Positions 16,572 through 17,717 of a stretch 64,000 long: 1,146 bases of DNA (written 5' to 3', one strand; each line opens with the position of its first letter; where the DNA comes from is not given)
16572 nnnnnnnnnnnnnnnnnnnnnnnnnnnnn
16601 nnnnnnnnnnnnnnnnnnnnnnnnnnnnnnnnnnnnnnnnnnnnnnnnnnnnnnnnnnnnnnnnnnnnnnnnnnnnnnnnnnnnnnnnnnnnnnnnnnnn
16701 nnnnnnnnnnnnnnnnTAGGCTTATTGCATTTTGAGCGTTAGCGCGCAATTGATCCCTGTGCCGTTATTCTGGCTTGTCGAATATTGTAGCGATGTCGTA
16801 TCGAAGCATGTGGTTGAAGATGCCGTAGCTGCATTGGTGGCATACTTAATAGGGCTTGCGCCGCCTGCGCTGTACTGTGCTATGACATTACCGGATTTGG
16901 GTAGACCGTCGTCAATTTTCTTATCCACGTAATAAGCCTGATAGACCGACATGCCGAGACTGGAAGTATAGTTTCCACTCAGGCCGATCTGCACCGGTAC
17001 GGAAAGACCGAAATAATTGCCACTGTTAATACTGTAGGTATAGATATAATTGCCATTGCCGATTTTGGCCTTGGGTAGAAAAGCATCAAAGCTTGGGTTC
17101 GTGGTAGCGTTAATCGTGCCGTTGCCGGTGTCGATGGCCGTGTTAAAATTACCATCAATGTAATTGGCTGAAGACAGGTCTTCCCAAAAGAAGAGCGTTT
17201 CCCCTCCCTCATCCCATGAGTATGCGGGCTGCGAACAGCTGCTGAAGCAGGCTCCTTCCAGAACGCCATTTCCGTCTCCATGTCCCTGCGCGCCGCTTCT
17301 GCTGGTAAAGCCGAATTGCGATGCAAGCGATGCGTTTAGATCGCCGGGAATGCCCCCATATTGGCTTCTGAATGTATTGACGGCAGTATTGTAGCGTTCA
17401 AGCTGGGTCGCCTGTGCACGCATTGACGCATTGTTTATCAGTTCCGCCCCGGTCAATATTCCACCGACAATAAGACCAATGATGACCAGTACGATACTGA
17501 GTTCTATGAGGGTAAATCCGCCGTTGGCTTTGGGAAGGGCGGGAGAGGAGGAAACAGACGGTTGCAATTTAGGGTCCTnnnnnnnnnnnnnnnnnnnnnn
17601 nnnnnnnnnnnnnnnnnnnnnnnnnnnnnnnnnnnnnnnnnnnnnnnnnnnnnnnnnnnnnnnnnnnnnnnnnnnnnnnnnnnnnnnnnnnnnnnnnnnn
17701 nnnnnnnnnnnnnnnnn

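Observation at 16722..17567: Large type IV pilin-like gene sitting 11 nt downstream of fliI, where fliJ is normally found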

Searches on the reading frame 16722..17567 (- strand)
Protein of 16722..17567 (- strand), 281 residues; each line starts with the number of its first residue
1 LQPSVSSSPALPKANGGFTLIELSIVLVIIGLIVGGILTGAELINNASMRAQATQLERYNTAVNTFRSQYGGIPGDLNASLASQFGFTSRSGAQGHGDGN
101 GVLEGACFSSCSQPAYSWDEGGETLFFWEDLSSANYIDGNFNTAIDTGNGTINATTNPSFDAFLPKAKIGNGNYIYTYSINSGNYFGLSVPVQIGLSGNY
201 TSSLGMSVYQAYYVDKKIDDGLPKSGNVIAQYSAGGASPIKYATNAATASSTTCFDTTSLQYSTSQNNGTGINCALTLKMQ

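Call 3: search_protein_families(library=pfam, proteins=[window:16722-17567:-], max_evalue=0.01)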
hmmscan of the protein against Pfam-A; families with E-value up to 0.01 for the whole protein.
window:16722-17567:- (281 aa): 1 family
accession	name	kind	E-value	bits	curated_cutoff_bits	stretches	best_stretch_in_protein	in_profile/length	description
PF07963.17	N_methyl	-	3.3e-06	26.9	21.2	1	13-38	2-27/27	Prokaryotic N-terminal methylation motif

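Call 4: search_protein_families(library=ncbifam, proteins=[window:16722-17567:-], max_evalue=0.01)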
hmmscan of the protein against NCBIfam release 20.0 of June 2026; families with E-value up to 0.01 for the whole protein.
window:16722-17567:- (281 aa): 4 families
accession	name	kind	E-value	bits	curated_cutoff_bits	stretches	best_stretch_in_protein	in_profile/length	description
TIGR01708.2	typeII_sec_gspH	equivalog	5.6e-06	26.4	80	1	17-67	3-51/169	type II secretion system minor pseudopilin GspH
TIGR02532.1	IV_pilin_GFxxxE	domain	1.1e-05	25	16.3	1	16-37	2-23/24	prepilin-type N-terminal cleavage/methylation domain-containing protein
TIGR01710.1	typeII_sec_gspG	equivalog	2.7e-05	24.2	88.85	1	17-75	2-61/134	type II secretion system major pseudopilin GspG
NF041775.1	typeIV_PilA_Myxo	equivalog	0.0052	16.8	400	0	14-68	9-64/214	type IV pilin protein PilA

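Call 6: find_homologous_proteins(query=window:16722-17567:-, max_evalue=0.001)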
Query window:16722-17567:- (281 aa): 2717 proteins with E <= 0.001 among 4050 candidates; the best 120 are listed.
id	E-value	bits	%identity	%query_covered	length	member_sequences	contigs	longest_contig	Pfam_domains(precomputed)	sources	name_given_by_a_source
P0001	7.8e-180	614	100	100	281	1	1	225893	PF07963.18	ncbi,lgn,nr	ncbi:MAG TPA: prepilin-type N-terminal cleavage/methylation domain-containing protein [Rickettsiales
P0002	2.1e-86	308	56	94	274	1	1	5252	-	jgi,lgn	jgi:prepilin-type N-terminal cleavage/methylation domain-containing protein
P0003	2.6e-83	298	54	96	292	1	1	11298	-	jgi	jgi:prepilin-type N-terminal cleavage/methylation domain-containing protein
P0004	3.2e-83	298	53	94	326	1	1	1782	PF07963.18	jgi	jgi:prepilin-type N-terminal cleavage/methylation domain-containing protein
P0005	7.5e-82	293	51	99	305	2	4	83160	PF07963.18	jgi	jgi:prepilin-type N-terminal cleavage/methylation domain-containing protein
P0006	2.0e-81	292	52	94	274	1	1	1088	-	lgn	-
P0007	4.1e-80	287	54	94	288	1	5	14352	PF07963.18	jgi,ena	-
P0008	1.1e-79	286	55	94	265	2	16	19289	PF07963.18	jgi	jgi:prepilin-type N-terminal cleavage/methylation domain-containing protein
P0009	9.1e-79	283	51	100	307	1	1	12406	-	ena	-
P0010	2.6e-78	281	54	95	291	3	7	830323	PF07963.18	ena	-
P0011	2.7e-77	278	52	94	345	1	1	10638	PF07963.18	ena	-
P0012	2.3e-76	275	52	94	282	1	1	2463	-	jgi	jgi:prepilin-type N-terminal cleavage/methylation domain-containing protein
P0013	1.3e-75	273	51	96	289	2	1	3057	PF07963.18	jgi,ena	-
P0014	1.9e-75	272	54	96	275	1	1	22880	PF07963.18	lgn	-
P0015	2.2e-75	272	51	96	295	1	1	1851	PF07963.18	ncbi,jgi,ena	jgi:prepilin-type N-terminal cleavage/methylation domain-containing protein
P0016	1.2e-74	269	51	94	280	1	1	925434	-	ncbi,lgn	-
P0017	8.4e-74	267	52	94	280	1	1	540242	-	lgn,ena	-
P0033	6.6e-70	254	49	94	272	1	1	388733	PF07963.18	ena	-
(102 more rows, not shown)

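Call 7: find_encoding_contigs(protein=window:16722-17567:-, flank=10000, max_places=6)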
Protein window:16722-17567:- (281 aa): no gene with exactly this product is on record in the collection.

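Call 8: find_encoding_contigs(protein=P0016, flank=8000, max_places=3)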
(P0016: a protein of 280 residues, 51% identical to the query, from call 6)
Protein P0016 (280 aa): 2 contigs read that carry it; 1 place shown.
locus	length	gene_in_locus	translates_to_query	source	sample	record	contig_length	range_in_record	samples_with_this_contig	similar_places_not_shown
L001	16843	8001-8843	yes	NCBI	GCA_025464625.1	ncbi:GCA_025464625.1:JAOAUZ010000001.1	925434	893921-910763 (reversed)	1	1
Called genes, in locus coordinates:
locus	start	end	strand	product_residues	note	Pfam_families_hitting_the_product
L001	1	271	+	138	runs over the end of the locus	PF01196:Ribosomal_L17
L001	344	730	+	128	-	PF02537:CRCB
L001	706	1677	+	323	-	PF00849:PseudoU_synth_2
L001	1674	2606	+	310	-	-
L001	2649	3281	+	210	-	PF07542:ATP12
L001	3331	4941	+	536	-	PF01039:Carboxyl_trans, PF03255:ACCA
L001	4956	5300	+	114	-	PF12158:DUF3592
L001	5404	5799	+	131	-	PF06429:Flg_bbr_C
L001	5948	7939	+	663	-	PF00289:Biotin_carb_N, PF02222:ATP-grasp, PF02786:CPSase_L_D2, PF08443:RimK (weak), PF07478:Dala_Dala_lig_C, PF02785:Biotin_carb_C, PF18140:PCC_BT, PF00364:Biotin_lipoyl, +1 more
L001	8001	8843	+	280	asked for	-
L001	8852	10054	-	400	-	PF00155:Aminotran_1_2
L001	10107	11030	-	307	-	PF00254:FKBP_C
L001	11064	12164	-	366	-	PF01926:MMR_HSR1, PF02421:FeoB_N (weak), PF06071:YchF-GTPase_C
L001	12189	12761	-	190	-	PF01195:Pept_tRNA_hydro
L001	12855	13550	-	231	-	PF01386:Ribosomal_L25p, PF14693:Ribosomal_TL5_C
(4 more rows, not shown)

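Call 9: find_encoding_contigs(protein=P0010, flank=8000, max_places=3)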
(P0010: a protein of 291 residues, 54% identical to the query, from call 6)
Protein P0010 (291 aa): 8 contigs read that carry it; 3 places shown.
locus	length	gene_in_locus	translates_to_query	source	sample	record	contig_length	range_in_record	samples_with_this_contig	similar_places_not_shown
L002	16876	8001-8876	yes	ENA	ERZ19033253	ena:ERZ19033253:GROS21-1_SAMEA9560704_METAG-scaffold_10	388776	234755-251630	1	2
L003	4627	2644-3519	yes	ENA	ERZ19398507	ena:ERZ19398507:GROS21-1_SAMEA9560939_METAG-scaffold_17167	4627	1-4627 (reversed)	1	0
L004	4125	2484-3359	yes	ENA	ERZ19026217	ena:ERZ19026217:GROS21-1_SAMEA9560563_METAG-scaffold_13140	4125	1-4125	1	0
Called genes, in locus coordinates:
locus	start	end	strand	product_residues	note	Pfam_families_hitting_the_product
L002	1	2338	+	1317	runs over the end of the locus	PF16967:TcfC, PF15976:CooC_C (weak), PF05036:SPOR (weak)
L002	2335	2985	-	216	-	-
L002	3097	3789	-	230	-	-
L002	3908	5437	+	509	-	-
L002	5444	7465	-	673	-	PF01757:Acyl_transf_3, PF19040:SGNH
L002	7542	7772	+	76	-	-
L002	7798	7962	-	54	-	-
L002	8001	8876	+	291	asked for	PF07963:N_methyl (weak)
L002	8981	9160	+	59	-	-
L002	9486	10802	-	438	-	PF00817:IMS, PF11799:IMS_C, PF13438:DUF4113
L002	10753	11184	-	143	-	PF00717:Peptidase_S24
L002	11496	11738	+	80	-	-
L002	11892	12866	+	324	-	PF01590:GAF, PF22381:Staph_reg_Sar_Rot, PF12802:MarR_2 (faint), PF01047:MarR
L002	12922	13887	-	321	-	PF07963:N_methyl (weak)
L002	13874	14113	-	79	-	-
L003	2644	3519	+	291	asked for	PF07963:N_methyl (weak)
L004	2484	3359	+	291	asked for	PF07963:N_methyl (weak)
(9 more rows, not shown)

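Call 10: find_encoding_contigs(protein=P0005, flank=8000, max_places=3)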
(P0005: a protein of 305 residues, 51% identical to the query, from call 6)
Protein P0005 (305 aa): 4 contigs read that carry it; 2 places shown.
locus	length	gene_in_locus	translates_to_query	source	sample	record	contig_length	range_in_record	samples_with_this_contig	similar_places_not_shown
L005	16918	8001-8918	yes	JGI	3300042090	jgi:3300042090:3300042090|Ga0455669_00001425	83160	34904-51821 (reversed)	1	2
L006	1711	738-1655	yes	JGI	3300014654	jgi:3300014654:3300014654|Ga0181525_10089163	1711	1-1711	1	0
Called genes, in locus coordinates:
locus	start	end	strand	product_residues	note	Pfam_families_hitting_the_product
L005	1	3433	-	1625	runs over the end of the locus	PF28553:WH_1, PF28554:DUF8437, PF00176:SNF2-rel_dom (faint), PF28555:Helicase_dom, PF00271:Helicase_C (faint)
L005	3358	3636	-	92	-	-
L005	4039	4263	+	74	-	-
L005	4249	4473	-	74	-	-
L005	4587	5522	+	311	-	PF07963:N_methyl (weak)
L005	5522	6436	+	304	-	PF07963:N_methyl (weak)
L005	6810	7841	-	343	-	PF01548:DEDD_Tnp_IS110, PF02371:Transposase_20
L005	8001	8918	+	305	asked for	PF07963:N_methyl (faint)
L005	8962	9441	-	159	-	-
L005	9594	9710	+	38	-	-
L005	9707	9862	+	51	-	-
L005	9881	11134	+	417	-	PF02534:T4SS-DNA_transf, PF10412:TrwB_AAD_bind, PF12696:TraG-D_C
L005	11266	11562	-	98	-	-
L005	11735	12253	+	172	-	-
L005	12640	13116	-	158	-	-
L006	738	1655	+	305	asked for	PF07963:N_methyl (faint)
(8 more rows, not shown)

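Call 15: find_related_loci(query=A1, collection=genome_contigs, flank=6000)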
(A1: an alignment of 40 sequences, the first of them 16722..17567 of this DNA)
Query A1 (281 aa) in genome_contigs; peptide patterns used: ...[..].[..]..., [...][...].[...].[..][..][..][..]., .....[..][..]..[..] (x = any residue, [..] = any of these).
600 stretches matched a pattern (row limit reached: there are more); 412 encode a relative of the query (tblastn E <= 1e-3); the best 80 are kept; 80 distinct loci.
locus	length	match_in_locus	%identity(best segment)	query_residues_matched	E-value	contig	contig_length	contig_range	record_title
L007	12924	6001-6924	47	9-281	6e-74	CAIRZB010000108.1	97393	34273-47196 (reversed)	MAG: uncultured Parafilimonas sp. isolate AlinenLipids_bin-8879 genome assembly, contig: bin-8879:108/114, whole genome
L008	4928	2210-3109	49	17-281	2e-71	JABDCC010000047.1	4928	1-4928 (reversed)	MAG: Alphaproteobacteria bacterium isolate BWOrgHeat_Nextera78_MAG7 3300020795.a:Ga0206962_1523, whole genome shotgun se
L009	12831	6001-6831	49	13-281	5e-71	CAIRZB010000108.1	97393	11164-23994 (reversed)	MAG: uncultured Parafilimonas sp. isolate AlinenLipids_bin-8879 genome assembly, contig: bin-8879:108/114, whole genome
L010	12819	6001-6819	46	11-281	5e-65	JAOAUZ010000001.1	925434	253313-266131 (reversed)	MAG: Rickettsiales bacterium isolate ssMAG-31 ss-C4, whole genome shotgun sequence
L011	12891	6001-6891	46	3-281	1e-64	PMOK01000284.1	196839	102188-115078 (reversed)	MAG: Bryobacterales bacterium isolate palsa_89 73.20110600_P1M.2_contig_1278, whole genome shotgun sequence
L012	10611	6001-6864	51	3-281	6e-88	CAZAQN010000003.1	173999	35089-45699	MAG TPA_asm: uncultured Terracidiphilus sp. isolate binchicken_co3_551 genome assembly, contig: NODE_128_length_173999_c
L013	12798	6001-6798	46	17-281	4e-62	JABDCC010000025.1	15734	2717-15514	MAG: Alphaproteobacteria bacterium isolate BWOrgHeat_Nextera78_MAG7 3300020795.a:Ga0206962_1215, whole genome shotgun se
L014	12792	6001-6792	48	12-281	3e-62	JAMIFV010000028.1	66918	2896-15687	MAG: Alphaproteobacteria bacterium isolate UR_AS_metabat.55 k201_1242838, whole genome shotgun sequence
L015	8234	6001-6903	41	17-281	6e-62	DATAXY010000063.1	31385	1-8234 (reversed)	MAG TPA_asm: Bryobacteraceae bacterium isolate SMAG_U5665 k141_1743577, whole genome shotgun sequence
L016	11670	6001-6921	41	9-281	5e-61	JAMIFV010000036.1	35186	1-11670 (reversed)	MAG: Alphaproteobacteria bacterium isolate UR_AS_metabat.55 k201_1411496, whole genome shotgun sequence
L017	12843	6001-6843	44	17-281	1e-60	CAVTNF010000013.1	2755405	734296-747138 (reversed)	MAG: uncultured Acidobacteriaceae bacterium isolate MFD02248.bin.1.147 genome assembly, contig: contig_8844, whole genom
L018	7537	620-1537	43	9-281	9e-58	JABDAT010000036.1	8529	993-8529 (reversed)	MAG: Alphaproteobacteria bacterium isolate BWOrgHeat_Nextera6_MAG3 3300020667.a:Ga0206890_1423, whole genome shotgun seq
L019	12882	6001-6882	41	7-281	5e-56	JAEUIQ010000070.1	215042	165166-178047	MAG: Planctomycetaceae bacterium isolate new MAG-47 k141_1916424, whole genome shotgun sequence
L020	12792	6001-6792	40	17-281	2e-55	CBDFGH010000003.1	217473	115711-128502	MAG: Rickettsiales bacterium isolate ab754d43-d631-4b88-b37a-9ee0967287dc genome assembly, contig: contig_3, whole genom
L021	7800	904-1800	42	18-281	1e-53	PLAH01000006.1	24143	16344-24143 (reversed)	MAG: Gammaproteobacteria bacterium isolate bog_1204 73.20111000_S2M.32_contig_8563, whole genome shotgun sequence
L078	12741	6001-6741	35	14-280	3e-35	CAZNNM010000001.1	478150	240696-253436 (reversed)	MAG TPA_asm: uncultured Rickettsiales bacterium isolate SRP199154_co2_81 genome assembly, contig: NODE_2_length_478150_c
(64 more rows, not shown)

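Call 23: predict_structure(alignment_id=A1)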
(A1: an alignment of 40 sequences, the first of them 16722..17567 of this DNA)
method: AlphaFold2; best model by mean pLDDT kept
length: 281 residues; sequences in the alignment: 40
mean_pLDDT: 91.3   pTM: 0.84
mean pLDDT of the five models: 91.3, 90.4, 88.7, 88.2, 87.9
residues with pLDDT >= 90: 213; 70-90: 48; 50-70: 18; < 50: 2
segments of 3 or more residues with pLDDT < 50: none
pLDDT, mean of each block of 10 residues (from residue 1): 62 70 93 93 91 97 98 96 94 94 88 86 95 97 78 89 95 96 96 92 97 95 93 90 97 96 95 97 89
secondary structure, 60 per line:
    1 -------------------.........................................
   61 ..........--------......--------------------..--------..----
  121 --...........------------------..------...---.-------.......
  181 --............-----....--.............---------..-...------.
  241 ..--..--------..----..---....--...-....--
elements in order: H20-70 H79-84 H123-133 E174-180 E183-194 E200-203 H208-218 E231-233 E240-242 H266-269 E272-274 E276-279

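Call 28: fold_search(model_id=the predicted structure, library=pdb)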
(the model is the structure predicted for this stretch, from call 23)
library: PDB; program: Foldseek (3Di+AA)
matches with E <= 10: 407; with E <= 0.001: 0
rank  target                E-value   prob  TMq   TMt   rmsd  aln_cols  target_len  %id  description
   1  5bz6                  1.7e+00  0.02  0.08  0.09  13.5        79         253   15  Crystal structure of the N-terminal domain single mutant (S92A) of the human mitochondrial calcium uniporter fused with  (released 2015-09-16)
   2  8h3y_B                1.9e+00  0.07  0.16  0.13   6.6       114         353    7  Bacteroide Fragilis Toxin in complex with nanobody 327 (released 2023-02-08)
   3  3my0_W                1.9e+00  0.03  0.11  0.11   8.3        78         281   10  Crystal structure of the ACVRL1 (ALK1) kinase domain bound to LDN-193189 (released 2010-07-21)
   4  9dcq                  1.9e+00  0.02  0.11  0.06  10.4       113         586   12  Bacteroides cellulosyliticus GH13_46 (BcGH13A) (released 2026-03-18)
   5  6o9d_C                2.1e+00  0.07  0.08  0.08   2.2        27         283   11  Structure of the IRAK4 kinase domain with compound 5 (released 2019-05-22)
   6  5zg9_B                2.1e+00  0.05  0.12  0.32   6.6        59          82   15  Crystal structure of MoSub1-ssDNA complex in phosphate buffer (released 2019-03-27)
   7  4agh                  2.1e+00  0.04  0.11  0.30   6.6        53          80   15  Structural features of ssDNA binding protein MoSub1 from Magnaporthe oryzae (released 2012-08-29)
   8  4gia_A                2.1e+00  0.03  0.06  0.03   4.1        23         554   22  Crystal structure of the MUTB F164L mutant from crystals soaked with isomaltulose (released 2013-02-13)
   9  1pcf_A                2.3e+00  0.06  0.10  0.35   4.2        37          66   11  HUMAN TRANSCRIPTIONAL COACTIVATOR PC4 C-TERMINAL DOMAIN (released 1998-03-18)
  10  3qug_A                2.3e+00  0.03  0.07  0.15   6.9        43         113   16  Structure of heme transport protein IsdH-NEAT3 from S. aureus in complex with Gallium-porphyrin (released 2011-03-30)
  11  5tg4                  2.3e+00  0.01  0.07  0.08  12.9        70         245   17  OXA-24/40 in Complex with Boronic Acid BA16 (released 2017-01-11)
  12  4bhm_A                2.5e+00  0.04  0.11  0.32   6.5        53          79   15  The crystal structure of MoSub1-DNA complex reveals a novel DNA binding mode (released 2014-04-23)
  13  5zg9_A                2.5e+00  0.04  0.13  0.32   6.4        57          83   14  Crystal structure of MoSub1-ssDNA complex in phosphate buffer (released 2019-03-27)
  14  7t4k_B                2.5e+00  0.03  0.16  0.12  11.5       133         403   12  Structure of dimeric phosphorylated Pediculus humanus (Ph) PINK1 with kinked alpha-C helix in chain B (released 2022-01-12)
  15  5wi7_B                2.5e+00  0.01  0.07  0.07  12.5        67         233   13  Structure of Acinetobacter baumannii carbapenemase OXA-239 K82D bound to doripenem (released 2017-12-27)
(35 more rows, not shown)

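Call 47: search_protein_families(library=pfam, alignment_id=A1, max_evalue=1)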
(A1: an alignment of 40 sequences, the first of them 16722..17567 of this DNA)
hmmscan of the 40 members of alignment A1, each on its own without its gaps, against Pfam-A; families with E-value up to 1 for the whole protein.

A. member 1, window:16722-17567:- (281 aa): 1 family
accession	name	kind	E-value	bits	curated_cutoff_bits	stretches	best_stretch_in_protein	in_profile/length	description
PF07963.17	N_methyl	-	3.3e-06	26.9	21.2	1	13-38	2-27/27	Prokaryotic N-terminal methylation motif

B. families by the number of members that match (of 40 scanned): 10 families
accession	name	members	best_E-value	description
PF07963.17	N_methyl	39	8.7e-09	Prokaryotic N-terminal methylation motif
PF00156.33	Pribosyltran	7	0.01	Phosphoribosyl transferase domain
PF01468.23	GA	1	0.027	GA module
PF07655.18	Secretin_N_2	1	0.03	Secretin N-terminal domain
PF13876.11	Phage_gp49_66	1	0.046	Phage protein (N4 Gp49/phage Sf6 gene 66) family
PF15886.11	CBM39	1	0.097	Carbohydrate binding domain (family 32)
PF13314.11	DUF4083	1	0.14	Domain of unknown function (DUF4083)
PF20967.2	MASE7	1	0.19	MASE7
PF04697.18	Pinin_SDK_N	1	0.27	pinin/SDK conserved region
PF02465.23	FliD_N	1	0.43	Flagellar hook-associated protein 2 N-terminus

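Call 51: search_solved_structures(query=A1, max_evalue=1)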
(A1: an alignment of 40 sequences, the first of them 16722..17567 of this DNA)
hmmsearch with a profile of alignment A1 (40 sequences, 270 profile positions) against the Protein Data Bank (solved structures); distinct sequences matched with E-value up to 1: 17.
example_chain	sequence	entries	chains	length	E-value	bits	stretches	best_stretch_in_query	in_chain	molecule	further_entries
5kua_A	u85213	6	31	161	3.5e-06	29.6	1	10-109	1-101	pilin | Neisseria meningitidis PilE variant SB-GATDH | Neisseria meningitidis PilE, SB-DATDH variant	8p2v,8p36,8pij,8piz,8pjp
8p3b_A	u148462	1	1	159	9.7e-06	28.2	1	10-118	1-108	Fimbrial protein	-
9egp_A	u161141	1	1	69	0.0044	19.4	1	3-25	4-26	Geopilin domain 1 protein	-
7tgg_A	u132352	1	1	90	0.0059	19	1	3-25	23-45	Geopilin domain 1 protein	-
9laa_A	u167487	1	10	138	0.0064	18.9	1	4-30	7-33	Type IV pilin protein PilA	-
2hi2_A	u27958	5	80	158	0.0084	18.5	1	10-75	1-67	Fimbrial protein | PilA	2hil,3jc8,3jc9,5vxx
6aj9_D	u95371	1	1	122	0.012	18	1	107-186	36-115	VH of Fab 11G1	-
1ay2_A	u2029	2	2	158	0.012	18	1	10-71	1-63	TYPE 4 PILIN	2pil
9lab_B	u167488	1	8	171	0.016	17.7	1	5-25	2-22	MSHA major pilin subunit MshA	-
8qqj_J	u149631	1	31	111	0.056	15.8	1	10-26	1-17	Type IV narrow pilus major component PilA5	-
6xxe_A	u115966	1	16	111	0.19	14.1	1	10-26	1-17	Uncharacterized protein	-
1jku_A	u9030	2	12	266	0.46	12.8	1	47-113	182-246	pseudocatalase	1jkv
1o9i_A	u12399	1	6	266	0.46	12.8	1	47-113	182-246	Manganese catalase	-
9z71_A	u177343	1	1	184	0.59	12.5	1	107-165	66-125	Winged helix-turn-helix transcriptional regulator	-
2m7g_A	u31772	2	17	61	0.69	12.3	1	10-25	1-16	Geopilin domain 1 protein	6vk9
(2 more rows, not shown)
